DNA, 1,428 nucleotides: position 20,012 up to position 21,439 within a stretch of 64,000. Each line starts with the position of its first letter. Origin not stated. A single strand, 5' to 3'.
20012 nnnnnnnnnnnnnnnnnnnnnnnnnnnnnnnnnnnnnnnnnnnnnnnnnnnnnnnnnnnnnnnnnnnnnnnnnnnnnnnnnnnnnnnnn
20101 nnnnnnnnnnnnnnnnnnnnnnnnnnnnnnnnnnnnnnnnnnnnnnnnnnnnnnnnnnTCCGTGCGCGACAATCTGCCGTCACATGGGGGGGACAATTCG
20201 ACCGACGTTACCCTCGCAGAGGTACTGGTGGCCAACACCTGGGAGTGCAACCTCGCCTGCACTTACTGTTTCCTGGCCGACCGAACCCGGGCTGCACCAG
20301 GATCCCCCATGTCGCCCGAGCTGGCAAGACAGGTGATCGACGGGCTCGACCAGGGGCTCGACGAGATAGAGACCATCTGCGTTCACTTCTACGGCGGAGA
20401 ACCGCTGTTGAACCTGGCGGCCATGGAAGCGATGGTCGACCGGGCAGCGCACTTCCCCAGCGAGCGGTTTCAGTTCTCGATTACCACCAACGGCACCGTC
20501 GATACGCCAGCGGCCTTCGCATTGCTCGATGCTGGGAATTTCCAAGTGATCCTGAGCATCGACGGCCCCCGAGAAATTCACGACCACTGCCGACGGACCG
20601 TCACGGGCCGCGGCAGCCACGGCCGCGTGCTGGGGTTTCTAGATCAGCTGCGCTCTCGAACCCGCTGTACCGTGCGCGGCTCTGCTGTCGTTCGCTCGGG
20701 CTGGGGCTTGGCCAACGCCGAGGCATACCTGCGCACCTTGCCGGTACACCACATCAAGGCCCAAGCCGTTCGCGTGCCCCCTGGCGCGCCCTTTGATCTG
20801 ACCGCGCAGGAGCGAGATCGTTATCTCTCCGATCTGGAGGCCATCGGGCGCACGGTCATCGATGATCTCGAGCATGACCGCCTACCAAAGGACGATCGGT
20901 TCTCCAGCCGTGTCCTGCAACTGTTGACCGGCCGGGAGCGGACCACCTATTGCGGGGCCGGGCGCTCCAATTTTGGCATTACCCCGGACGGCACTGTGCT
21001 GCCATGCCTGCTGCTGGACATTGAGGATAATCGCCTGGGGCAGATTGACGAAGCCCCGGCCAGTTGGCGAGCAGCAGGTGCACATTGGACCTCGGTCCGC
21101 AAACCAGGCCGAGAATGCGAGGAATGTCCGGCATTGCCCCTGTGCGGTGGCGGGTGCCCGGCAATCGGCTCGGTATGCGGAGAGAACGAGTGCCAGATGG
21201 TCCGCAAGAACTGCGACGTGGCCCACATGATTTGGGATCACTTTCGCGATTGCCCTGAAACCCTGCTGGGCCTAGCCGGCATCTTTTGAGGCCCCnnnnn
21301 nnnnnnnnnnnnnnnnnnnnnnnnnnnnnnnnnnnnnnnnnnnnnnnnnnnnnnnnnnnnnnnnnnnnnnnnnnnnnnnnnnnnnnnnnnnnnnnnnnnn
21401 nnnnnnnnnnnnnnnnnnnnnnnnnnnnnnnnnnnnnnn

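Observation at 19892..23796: Three-radical-SAM RiPP-like cassette: small precursor ORF + tandem rSAM/SPASM enzymes + B12-binding rSAM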

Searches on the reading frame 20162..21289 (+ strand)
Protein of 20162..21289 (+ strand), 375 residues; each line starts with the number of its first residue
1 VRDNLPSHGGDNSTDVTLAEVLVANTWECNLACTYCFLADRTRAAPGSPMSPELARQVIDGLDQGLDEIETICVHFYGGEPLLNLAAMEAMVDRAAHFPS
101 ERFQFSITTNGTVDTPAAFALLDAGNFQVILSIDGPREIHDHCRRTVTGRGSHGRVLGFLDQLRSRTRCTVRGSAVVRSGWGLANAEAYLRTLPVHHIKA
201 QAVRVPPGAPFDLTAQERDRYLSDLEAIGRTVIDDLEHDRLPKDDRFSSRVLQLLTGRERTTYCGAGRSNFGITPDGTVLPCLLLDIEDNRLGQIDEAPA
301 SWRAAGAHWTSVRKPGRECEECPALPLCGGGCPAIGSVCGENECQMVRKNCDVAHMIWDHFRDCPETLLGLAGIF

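Call 3: search_protein_families(library=ncbifam, proteins=[window:20162-21289:+], max_evalue=0.01)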
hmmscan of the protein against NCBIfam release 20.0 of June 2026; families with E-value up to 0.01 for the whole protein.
window:20162-21289:+ (375 aa): 73 families (the best 25 are shown)
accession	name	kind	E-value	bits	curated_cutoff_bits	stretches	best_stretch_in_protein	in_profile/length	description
NF047865.1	rSAM_PapB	equivalog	1.5e-43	149.4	340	1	26-338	10-322/330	PapB family radical SAM/SPASM ranthipeptide maturase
TIGR04064.1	rSAM_nif11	equivalog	9.3e-39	133.4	518.7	1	16-333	75-401/459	nif11-like peptide radical SAM maturase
TIGR03906.1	quino_hemo_SAM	equivalog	1.9e-38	132.4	453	1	14-332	89-414/467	quinohemoprotein amine dehydrogenase maturation protein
TIGR03974.1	rSAM_six_Cys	equivalog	1.1e-30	107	425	1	26-356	104-447/451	thioether cross-link-forming SCIFF peptide maturase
TIGR04068.1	rSAM_ocin_clost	equivalog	7.2e-28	97.7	500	1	16-166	81-235/462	Cys-rich peptide radical SAM maturase CcpM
NF040492.1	not_ScfB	exception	2e-27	96.2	855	1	26-335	102-418/450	ScfB-related radical SAM/SPASM orphan maturase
NF038107.1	rSAM_NF038107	equivalog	3e-27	95.5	600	2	21-167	87-237/444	Cys-every-fifth radical SAM/SPASM peptide maturase CefB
TIGR04280.1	geopep_mat_rSAM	hypoth_equivalog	3.3e-27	95.5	400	1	17-158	82-225/428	geopeptide radical SAM maturase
TIGR03942.1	sulfatase_rSAM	equivalog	7.4e-25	87.8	349.45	2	25-165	7-150/363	anaerobic sulfatase maturase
NF041298.1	rSAM_mat_DynA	equivalog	1.2e-23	83.7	450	1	23-361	5-349/356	dynobactin maturation radical SAM/SPASM protein DynA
NF041707.1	rSAM_YhhB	equivalog_domain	1.3e-23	83.5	445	1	21-167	4-156/369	cyclophane-forming radical SAM/SPASM peptide maturase YhhB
TIGR04163.1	rSAM_cobopep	equivalog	3e-23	82.3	375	1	18-334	63-389/428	peptide-modifying radical SAM enzyme CbpB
TIGR04084.1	rSAM_AF0577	subfamily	4.1e-22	78.6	225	1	26-332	4-285/347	TIGR04084 family radical SAM/SPASM domain-containing protein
TIGR04463.1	rSAM_vs_C_rich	equivalog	1.4e-21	76.7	525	1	21-165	84-229/438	TIGR04463 family radical SAM/SPASM RiPP maturase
TIGR03978.1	rSAM_paired_1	equivalog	3.4e-19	68.9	370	1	23-166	87-230/466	His-Xaa-Ser system radical SAM maturase HxsB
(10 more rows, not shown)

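Call 4: search_protein_families(library=pfam, proteins=[window:20162-21289:+], max_evalue=0.01)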
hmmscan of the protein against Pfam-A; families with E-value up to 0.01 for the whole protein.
window:20162-21289:+ (375 aa): 3 families
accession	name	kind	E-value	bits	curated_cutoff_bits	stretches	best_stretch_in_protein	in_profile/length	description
PF04055.27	Radical_SAM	-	5e-12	46.7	29.5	1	29-166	7-139/166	Radical SAM superfamily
PF13353.11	Fer4_12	-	1.7e-07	32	22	1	28-124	14-108/137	4Fe-4S single cluster domain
PF13186.11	SPASM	-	9.6e-05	23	21.5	1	264-323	1-67/67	Iron-sulfur cluster-binding domain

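Call 18: find_homologous_proteins(query=window:20162-21289:+, max_evalue=1e-20)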
Query window:20162-21289:+ (375 aa): 372 proteins with E <= 1e-20 among 8000 candidates; the best 120 are listed.
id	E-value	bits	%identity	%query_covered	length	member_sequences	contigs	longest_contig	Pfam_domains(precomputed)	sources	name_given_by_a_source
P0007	9.3e-224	761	100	87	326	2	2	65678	PF04055.28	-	-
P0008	4.1e-144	499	61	95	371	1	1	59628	PF04055.28,PF13353.12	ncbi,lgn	-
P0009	5.3e-143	495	60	97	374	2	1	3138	PF04055.28,PF13353.12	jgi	-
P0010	3.9e-142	492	60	97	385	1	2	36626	PF04055.28,PF13353.12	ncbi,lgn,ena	-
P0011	8.3e-141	488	60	95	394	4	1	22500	PF04055.28,PF13353.12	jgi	jgi:uncharacterized protein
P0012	2.0e-140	486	60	95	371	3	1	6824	PF04055.28,PF13353.12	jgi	jgi:uncharacterized protein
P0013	1.6e-139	483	59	95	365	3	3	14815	PF04055.28,PF13353.12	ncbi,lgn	-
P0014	4.3e-139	482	62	95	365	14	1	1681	PF04055.28,PF13353.12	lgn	-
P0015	2.2e-138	480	58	95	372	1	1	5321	PF04055.28,PF13353.12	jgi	jgi:uncharacterized protein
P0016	2.8e-138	479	59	99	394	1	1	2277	PF04055.28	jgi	-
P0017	3.1e-138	479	60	95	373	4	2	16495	PF04055.28,PF13353.12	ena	-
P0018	5.4e-138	478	60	92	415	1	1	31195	PF04055.28,PF13353.12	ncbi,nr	ncbi:MAG: radical SAM protein [Acetobacteraceae bacterium]|nr:radical SAM protein [Acetobacteraceae 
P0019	1.9e-137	477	61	95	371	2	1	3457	PF04055.28,PF13353.12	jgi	jgi:uncharacterized protein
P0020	2.0e-137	477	59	97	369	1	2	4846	PF04055.28,PF13353.12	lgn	-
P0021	2.1e-137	476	59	95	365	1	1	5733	PF04055.28,PF13353.12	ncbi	-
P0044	3.0e-133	463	57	95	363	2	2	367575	PF04055.28,PF13353.12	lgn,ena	-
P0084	2.0e-129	450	57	96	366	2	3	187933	PF04055.28,PF13353.12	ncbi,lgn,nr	ncbi:MAG: radical SAM protein [Candidatus Thiodiazotropha sp. (ex Dulcina madagascariensis)]|nr:radi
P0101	1.6e-127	444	55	96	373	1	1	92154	PF04055.28,PF13353.12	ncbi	-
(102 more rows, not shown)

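Call 24: find_related_loci(query=A2, collection=genome_contigs, flank=10000)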
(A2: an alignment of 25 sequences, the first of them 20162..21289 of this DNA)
Query A2 (375 aa) in genome_contigs; peptide patterns used: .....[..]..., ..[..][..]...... (x = any residue, [..] = any of these).
600 stretches matched a pattern (row limit reached: there are more); 545 encode a relative of the query (tblastn E <= 1e-3); the best 80 are kept; 80 distinct loci.
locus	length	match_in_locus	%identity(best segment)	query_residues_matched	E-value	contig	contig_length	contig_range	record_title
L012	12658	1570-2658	57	15-375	2e-130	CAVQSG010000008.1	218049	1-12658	MAG: uncultured Chloroflexia bacterium isolate MFD09779.bin.3.497 genome assembly, contig: contig_2796, whole genome sho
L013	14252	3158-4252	54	13-374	5e-130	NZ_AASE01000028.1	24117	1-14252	Chlorobium ferrooxidans DSM 13031 ctg39, whole genome shotgun sequence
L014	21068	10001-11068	46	20-374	2e-100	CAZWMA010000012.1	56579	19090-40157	MAG TPA_asm: uncultured Nitrososphaerota archaeon isolate binchicken_co220_99 genome assembly, contig: NODE_249_length_5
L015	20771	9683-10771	29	7-357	8e-35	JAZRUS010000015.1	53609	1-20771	MAG: Eubacteriales bacterium isolate T1900045336_YK20190025.MAGScoT_cleanbin_000039 SGB_6606_k141_840605, whole genome s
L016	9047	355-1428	28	12-357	1e-34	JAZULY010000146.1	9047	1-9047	MAG: Acutalibacteraceae bacterium isolate T1900044899_TS20190365.MAGScoT_cleanbin_000039 SGB_3293_k141_1425226, whole ge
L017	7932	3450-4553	28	1-357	1e-34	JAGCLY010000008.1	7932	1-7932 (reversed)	MAG: Clostridia bacterium isolate RGIG9912 Yak_Rectum-5__c74099, whole genome shotgun sequence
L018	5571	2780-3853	28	12-357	2e-34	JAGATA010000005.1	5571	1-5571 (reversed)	MAG: Clostridia bacterium isolate RGIG8747 Water_deer_Colon-4__c35783, whole genome shotgun sequence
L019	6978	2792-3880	27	7-357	4e-34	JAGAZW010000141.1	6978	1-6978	MAG: Clostridia bacterium isolate RGIG8925 Water_deer_Rectum-1__c230487, whole genome shotgun sequence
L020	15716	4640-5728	27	7-357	8e-34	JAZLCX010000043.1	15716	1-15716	MAG: Eubacteriales bacterium isolate T1900045044_TC20190037.MAGScoT_cleanbin_000015 SGB_4492_k141_1833257, whole genome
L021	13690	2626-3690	27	14-357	2e-33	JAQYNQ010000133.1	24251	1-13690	MAG: Eubacteriaceae bacterium isolate SUG1884 k141_1289263, whole genome shotgun sequence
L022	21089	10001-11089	28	7-357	6e-33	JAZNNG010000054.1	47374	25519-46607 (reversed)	MAG: Eubacteriales bacterium isolate T1900044657_TS20190123.MAGScoT_cleanbin_000041 SGB_1488_k141_535254, whole genome s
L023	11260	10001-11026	30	29-357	8e-33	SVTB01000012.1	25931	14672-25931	MAG: Oscillospiraceae bacterium isolate SIG684 NODE_37375_length_25931_cov_1.713610, whole genome shotgun sequence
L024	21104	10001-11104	27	1-357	2e-32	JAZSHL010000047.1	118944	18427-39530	MAG: Acutalibacteraceae bacterium isolate T1900044575_TS20190041.MAGScoT_cleanbin_000038 SGB_486_k141_3580531, whole gen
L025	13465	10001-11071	26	12-357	1e-32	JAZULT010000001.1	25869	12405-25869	MAG: Clostridia bacterium isolate T1900044904_TS20190370.MAGScoT_cleanbin_000021 SGB_3304_k141_2185172, whole genome sho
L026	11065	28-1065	28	23-357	1e-32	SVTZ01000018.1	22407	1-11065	MAG: Oscillospiraceae bacterium isolate SIG708 NODE_44076_length_22407_cov_1.545332, whole genome shotgun sequence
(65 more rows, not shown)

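Call 28: search_protein_families(library=pfam, proteins=[L013:93-518:+, L013:733-1137:+, L013:1478-1852:-, L013:2204-2722:+, L013:2908-3165:+, L013:6838-8652:-, L013:8697-10691:-, L013:10892-12229:-, L013:12642-14213:-], max_evalue=0.001)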
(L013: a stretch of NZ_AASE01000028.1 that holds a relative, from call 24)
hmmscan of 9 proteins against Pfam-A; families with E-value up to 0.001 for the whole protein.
L013:93-518:+ (141 aa): 0 families

L013:733-1137:+ (134 aa): 0 families

L013:1478-1852:- (124 aa): 1 family
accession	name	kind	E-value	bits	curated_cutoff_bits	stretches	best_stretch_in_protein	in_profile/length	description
PF02452.23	PemK_toxin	-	8.9e-12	45.6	23.1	1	17-119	2-107/109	PemK-like, MazF-like toxin of type II toxin-antitoxin system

L013:2204-2722:+ (172 aa): 1 family
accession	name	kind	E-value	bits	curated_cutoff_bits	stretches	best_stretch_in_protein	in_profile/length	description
PF03653.18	UPF0093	-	7.9e-05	23.4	34.2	1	9-106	5-103/146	Uncharacterised protein family (UPF0093)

L013:2908-3165:+ (85 aa): 0 families

L013:6838-8652:- (604 aa): 4 families
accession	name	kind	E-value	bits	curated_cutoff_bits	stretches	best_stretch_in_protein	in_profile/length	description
PF02518.31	HATPase_c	-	7.8e-30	104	26.4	1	491-598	2-109/111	Histidine kinase-, DNA gyrase B-, and HSP90-like ATPase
PF00512.31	HisKA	-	3.4e-16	59.5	26.9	1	377-444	2-66/66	His Kinase A (phospho-acceptor) domain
PF00672.30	HAMP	-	5.7e-14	52.6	25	1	202-251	3-52/53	HAMP domain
PF14501.12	HATPase_c_5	-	1.4e-05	25.4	22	1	495-585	6-91/102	GHKL domain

L013:8697-10691:- (664 aa): 2 families
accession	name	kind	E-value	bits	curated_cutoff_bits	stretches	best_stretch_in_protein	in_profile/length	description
PF13520.12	AA_permease_2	-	1.1e-16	61.3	27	1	50-446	14-406/427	Amino acid permease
PF00324.27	AA_permease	-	5e-06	25.9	24.6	1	61-448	25-417/470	Amino acid permease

L013:10892-12229:- (445 aa): 9 families
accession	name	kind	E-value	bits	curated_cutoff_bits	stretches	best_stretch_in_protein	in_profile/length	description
PF00158.32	Sigma54_activat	-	2.1e-62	210.2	20.2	1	147-310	4-167/168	Sigma-54 interaction domain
PF00072.30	Response_reg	-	1.1e-24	87.1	30.2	1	6-113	1-108/111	Response regulator receiver domain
PF25601.1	AAA_lid_14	-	7e-22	77.5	27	1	317-393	2-78/87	AAA+ ATPase lid domain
PF14532.12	Sigma54_activ_2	-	5.1e-15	56.4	25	1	160-315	16-138/138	Sigma-54 interaction domain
PF07728.20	AAA_5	-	3.5e-09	37.2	22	1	168-287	2-124/139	AAA domain (dynein-related subfamily)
PF00004.35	AAA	-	2.8e-07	31.5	21.2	1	168-292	1-118/131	ATPase family associated with various cellular activities (AAA)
PF01078.27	Mg_chelatase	-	1.2e-06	28.5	20.3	1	167-285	24-157/207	Magnesium chelatase, subunit ChlI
PF02954.25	HTH_8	-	3.6e-06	27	22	1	404-443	2-42/42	Bacterial regulatory protein, Fis family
PF13401.12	AAA_22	-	0.00046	20.9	27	0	166-206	6-46/130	AAA domain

L013:12642-14213:- (523 aa): 3 families
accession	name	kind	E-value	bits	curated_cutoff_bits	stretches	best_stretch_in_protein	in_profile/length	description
PF02702.23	KdpD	-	6e-80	268.1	26.1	1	1-190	21-210/210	Osmosensitive K+ channel His kinase sensor domain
PF00359.27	PTS_EIIA_2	-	7.5e-22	78.3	27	1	379-515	7-143/144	Phosphoenolpyruvate-dependent sugar phosphotransferase system, EIIA 2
PF00582.32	Usp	-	3.4e-05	24.9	24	1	208-308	4-115/141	Universal stress protein family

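Call 31: find_encoding_contigs(protein=P0084, flank=10000, max_places=1)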
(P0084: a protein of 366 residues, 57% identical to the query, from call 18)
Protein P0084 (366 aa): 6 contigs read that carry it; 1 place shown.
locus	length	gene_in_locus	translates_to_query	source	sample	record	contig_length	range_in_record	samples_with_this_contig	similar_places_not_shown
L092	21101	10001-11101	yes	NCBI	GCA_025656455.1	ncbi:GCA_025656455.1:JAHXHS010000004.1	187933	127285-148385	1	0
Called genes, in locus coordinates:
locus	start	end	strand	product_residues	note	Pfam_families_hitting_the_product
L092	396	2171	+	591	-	PF00069:Pkinase, PF07714:PK_Tyr_Ser-Thr, PF00672:HAMP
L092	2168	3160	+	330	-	PF01522:Polysacc_deac_1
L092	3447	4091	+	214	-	PF07719:TPR_2 (faint), PF13428:TPR_14 (faint)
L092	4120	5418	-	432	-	PF18884:TSP3_bac (weak), PF26549:Tricorn_N (weak), PF07676:PD40 (weak)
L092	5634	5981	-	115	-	-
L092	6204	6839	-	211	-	-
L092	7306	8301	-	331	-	-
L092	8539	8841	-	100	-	PF07589:PEP_exosort_dom (weak)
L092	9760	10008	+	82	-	-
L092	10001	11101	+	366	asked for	PF13353:Fer4_12, PF04055:Radical_SAM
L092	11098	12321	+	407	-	PF04055:Radical_SAM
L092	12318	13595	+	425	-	PF02310:B12-binding, PF04055:Radical_SAM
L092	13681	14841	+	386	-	PF02435:Glyco_hydro_68 (faint), PF00251:Glyco_hydro_32N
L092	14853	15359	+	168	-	-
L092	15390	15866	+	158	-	PF01161:PBP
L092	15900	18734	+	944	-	PF00550:PP-binding, PF00501:AMP-binding, PF01553:Acyltransferase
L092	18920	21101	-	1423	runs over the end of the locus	PF00497:SBP_bac_3, PF08447:PAS_3, PF00512:HisKA, PF02518:HATPase_c, PF00072:Response_reg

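Call 32: find_encoding_contigs(protein=P0044, flank=10000, max_places=1)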
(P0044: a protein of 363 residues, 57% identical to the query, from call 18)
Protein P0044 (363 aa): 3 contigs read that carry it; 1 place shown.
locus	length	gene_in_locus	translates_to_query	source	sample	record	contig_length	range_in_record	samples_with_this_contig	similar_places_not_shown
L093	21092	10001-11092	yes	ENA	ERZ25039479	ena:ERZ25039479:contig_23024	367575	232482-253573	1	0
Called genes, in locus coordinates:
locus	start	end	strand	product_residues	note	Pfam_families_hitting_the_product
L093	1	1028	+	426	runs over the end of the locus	PF00375:SDF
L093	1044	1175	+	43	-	-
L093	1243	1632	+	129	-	-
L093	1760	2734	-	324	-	PF00389:2-Hacid_dh, PF03807:F420_oxidored (faint), PF02826:2-Hacid_dh_C, PF03446:NAD_binding_2 (weak)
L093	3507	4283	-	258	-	PF00378:ECH_1, PF16113:ECH_2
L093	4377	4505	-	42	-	-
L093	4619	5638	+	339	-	PF01965:DJ-1_PfpI, PF00165:HTH_AraC (weak), PF12833:HTH_18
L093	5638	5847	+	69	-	-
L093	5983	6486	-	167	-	PF02544:Steroid_dh (weak), PF04191:PEMT, PF04140:ICMT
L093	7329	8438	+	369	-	PF11949:DUF3466 (faint)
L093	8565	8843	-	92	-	-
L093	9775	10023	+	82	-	PF14407:Frankia_peptide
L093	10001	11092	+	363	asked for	PF04055:Radical_SAM, PF13353:Fer4_12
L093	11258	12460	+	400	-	PF04055:Radical_SAM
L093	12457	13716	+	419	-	PF02310:B12-binding, PF04055:Radical_SAM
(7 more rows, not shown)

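Call 33: find_encoding_contigs(protein=P0101, flank=10000, max_places=1)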
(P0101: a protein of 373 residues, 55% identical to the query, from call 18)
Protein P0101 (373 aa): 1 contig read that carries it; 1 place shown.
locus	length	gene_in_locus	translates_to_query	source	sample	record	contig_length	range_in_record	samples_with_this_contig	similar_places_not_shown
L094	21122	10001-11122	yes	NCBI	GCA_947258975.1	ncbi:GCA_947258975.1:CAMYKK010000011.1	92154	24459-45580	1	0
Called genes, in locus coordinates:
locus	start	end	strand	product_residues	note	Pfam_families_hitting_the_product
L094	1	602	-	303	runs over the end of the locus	PF03976:PPK2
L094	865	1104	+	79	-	-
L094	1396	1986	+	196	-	PF00989:PAS (weak), PF13426:PAS_9 (weak), PF00196:GerE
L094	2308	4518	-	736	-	PF10605:3HBOH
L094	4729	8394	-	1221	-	PF00989:PAS, PF08448:PAS_4, PF13426:PAS_9, PF13185:GAF_2, PF00989:PAS, PF08448:PAS_4, PF08447:PAS_3, PF13426:PAS_9, +5 more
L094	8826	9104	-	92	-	-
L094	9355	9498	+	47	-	-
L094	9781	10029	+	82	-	-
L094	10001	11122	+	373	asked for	PF04055:Radical_SAM, PF13353:Fer4_12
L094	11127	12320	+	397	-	PF04055:Radical_SAM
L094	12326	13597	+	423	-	PF02310:B12-binding, PF04055:Radical_SAM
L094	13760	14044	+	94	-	-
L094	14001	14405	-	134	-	PF01641:SelR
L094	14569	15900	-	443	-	PF00224:PK, PF02887:PK_C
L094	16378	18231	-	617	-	PF09972:DUF2207, PF20990:DUF2207_C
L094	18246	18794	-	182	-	PF04011:LemA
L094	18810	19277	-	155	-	PF03061:4HBT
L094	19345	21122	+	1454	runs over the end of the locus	PF00270:DEAD, PF04851:ResIII, PF00271:Helicase_C, PF22590:Cas3-like_C_2 (weak), PF19306:WHD_Lhr, PF08494:DEAD_assoc, PF23235:WHD_3rd_Lhr, PF23234:WHD_4th_Lhr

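Call 36: search_solved_structures(query=window:20162-21289:+, max_evalue=0.001)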
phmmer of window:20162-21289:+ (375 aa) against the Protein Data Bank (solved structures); distinct sequences matched with E-value up to 0.001: 5.
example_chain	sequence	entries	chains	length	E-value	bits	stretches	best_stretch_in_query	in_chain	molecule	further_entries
5wgg_A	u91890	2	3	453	9.4e-27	97.3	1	26-335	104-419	Radical SAM domain protein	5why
4k37_A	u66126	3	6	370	1.7e-13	53.7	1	27-156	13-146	Anaerobic sulfatase-maturating enzyme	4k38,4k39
4k36_A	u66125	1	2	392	2.1e-13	53.4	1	27-156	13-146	Anaerobic sulfatase-maturating enzyme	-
9gm3_A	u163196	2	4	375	2.5e-13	53.1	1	22-331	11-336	ChlB radical SAM domain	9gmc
8vpo_A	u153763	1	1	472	9.1e-09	38.1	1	20-151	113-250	Radical SAM core domain-containing protein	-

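Call 77: search_protein_families(library=pfam, proteins=[L014:3880-5274:+, L014:6403-7314:-, L014:7443-7997:+, L014:8086-8679:+, L014:8676-9374:+, L014:13627-14052:-, L014:14053-15240:-, L014:15903-16673:+, L014:16934-18880:-], max_evalue=0.0001)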
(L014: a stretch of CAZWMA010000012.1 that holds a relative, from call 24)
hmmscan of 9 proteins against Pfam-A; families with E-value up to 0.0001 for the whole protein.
L014:3880-5274:+ (464 aa): 3 families
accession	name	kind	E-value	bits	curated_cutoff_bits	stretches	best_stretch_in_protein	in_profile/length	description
PF13607.11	Succ_CoA_lig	-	7.4e-51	172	27.4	1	151-286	1-136/138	Succinyl-CoA ligase like flavodoxin domain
PF13380.12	CoA_binding_2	-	7.7e-23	81.6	22.8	1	10-135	2-115/116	CoA binding domain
PF02629.25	CoA_binding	-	1.5e-13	51.7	22.3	1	8-99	3-97/97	CoA binding domain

L014:6403-7314:- (303 aa): 2 families
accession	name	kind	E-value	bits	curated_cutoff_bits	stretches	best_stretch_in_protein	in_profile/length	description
PF00753.33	Lactamase_B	-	9.5e-18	65.3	22.7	1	22-195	8-161/196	Metallo-beta-lactamase superfamily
PF12706.13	Lactamase_B_2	-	7.8e-06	26.1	27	1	31-97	3-72/200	Beta-lactamase superfamily domain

L014:7443-7997:+ (184 aa): 0 families

L014:8086-8679:+ (197 aa): 1 family
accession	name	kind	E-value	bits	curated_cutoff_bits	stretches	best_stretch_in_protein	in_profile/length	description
PF00227.31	Proteasome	-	2.4e-50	171.3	22.4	1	2-182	5-189/189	Proteasome subunit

L014:8676-9374:+ (232 aa): 2 families
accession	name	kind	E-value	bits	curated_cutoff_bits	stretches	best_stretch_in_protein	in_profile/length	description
PF00227.31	Proteasome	-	1.5e-42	145.8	22.4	1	32-202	1-176/189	Proteasome subunit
PF10584.14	Proteasome_A_N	-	3.4e-08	33.4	27.7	1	9-31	1-23/23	Proteasome subunit A N-terminal signature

L014:13627-14052:- (141 aa): 1 family
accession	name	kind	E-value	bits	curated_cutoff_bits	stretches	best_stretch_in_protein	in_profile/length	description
PF01592.21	NifU_N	-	1e-47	161.9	22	1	1-122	1-125/127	NifU-like N terminal domain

L014:14053-15240:- (395 aa): 5 families
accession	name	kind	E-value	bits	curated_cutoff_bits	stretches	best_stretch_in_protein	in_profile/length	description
PF00266.25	Aminotran_5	-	4.8e-76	256.6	21.5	1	10-368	2-367/371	Aminotransferase class-V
PF00155.27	Aminotran_1_2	-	5.7e-09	36.1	19.7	1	55-178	47-181/361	Aminotransferase class I and II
PF01041.23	DegT_DnrJ_EryC1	-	9.6e-09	35.4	19.8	1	60-188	34-151/360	DegT/DnrJ/EryC1/StrS aminotransferase family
PF01212.27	Beta_elim_lyase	-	7.1e-06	26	27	1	95-212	70-204/288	Beta-eliminating lyase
PF01053.26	Cys_Met_Meta_PP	-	6.7e-05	22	27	1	58-205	60-195/381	Cys/Met metabolism PLP-dependent enzyme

L014:15903-16673:+ (256 aa): 1 family
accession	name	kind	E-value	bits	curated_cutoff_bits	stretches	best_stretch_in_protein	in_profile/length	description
PF01026.27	TatD_DNase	-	3.2e-55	187.7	27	1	12-255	1-253/253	TatD related DNase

L014:16934-18880:- (648 aa): 2 families
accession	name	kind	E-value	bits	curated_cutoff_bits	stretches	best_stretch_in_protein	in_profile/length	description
PF01314.23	AFOR_C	-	2e-118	396.4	27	1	253-639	5-385/385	Aldehyde ferredoxin oxidoreductase, domains 2 & 3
PF02730.20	AFOR_N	-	2.5e-74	249.8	29.8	1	37-235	1-198/199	Aldehyde ferredoxin oxidoreductase, N-terminal domain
